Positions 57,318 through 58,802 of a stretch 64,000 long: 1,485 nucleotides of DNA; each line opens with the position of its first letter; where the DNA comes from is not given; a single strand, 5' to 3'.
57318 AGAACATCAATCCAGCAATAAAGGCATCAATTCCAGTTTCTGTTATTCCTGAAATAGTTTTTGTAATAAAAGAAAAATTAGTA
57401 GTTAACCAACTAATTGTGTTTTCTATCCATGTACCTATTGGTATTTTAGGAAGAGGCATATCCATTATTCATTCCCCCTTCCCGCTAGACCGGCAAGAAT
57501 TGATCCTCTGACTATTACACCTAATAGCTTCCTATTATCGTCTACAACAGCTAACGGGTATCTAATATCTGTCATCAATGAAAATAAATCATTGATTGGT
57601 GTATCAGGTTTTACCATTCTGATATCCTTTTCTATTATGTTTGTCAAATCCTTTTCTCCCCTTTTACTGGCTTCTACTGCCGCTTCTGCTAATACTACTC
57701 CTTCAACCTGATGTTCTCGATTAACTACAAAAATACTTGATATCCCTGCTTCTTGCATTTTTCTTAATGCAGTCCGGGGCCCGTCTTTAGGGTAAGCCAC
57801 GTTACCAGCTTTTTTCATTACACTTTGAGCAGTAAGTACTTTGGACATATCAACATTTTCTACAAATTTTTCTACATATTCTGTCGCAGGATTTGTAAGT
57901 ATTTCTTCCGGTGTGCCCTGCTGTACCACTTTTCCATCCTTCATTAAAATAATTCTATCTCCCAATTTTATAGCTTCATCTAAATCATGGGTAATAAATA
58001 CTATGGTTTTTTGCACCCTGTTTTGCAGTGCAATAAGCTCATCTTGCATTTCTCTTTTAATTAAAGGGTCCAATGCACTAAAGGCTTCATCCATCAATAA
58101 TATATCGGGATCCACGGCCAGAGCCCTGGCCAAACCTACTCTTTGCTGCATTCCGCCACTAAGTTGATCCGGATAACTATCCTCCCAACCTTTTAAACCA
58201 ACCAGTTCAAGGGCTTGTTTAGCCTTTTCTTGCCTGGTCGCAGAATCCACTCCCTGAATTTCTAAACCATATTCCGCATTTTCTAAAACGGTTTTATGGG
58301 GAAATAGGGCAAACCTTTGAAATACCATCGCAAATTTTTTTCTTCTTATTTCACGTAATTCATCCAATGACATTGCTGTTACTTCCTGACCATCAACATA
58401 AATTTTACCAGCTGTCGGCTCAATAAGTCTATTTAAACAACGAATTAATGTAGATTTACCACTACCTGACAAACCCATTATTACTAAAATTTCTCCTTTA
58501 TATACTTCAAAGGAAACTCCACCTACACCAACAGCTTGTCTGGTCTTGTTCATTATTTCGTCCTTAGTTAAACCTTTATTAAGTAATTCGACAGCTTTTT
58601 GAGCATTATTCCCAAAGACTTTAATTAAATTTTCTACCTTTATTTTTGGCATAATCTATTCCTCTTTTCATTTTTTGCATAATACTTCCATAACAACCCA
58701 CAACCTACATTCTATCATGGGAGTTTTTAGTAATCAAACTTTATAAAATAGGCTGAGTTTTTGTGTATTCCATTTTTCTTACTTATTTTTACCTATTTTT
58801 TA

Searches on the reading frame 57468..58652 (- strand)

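Call 65: search_protein_families(library=pfam, proteins=[window:57468-58652:-], max_evalue=0.00001)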
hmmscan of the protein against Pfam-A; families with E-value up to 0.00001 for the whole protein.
window:57468-58652:- (395 aa): 2 families
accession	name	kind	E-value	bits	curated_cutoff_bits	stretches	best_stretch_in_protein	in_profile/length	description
PF00005.33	ABC_tran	-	6e-38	131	25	1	45-191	3-136/137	ABC transporter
PF00571.33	CBS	-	4.3e-14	53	24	1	339-389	4-55/57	CBS domain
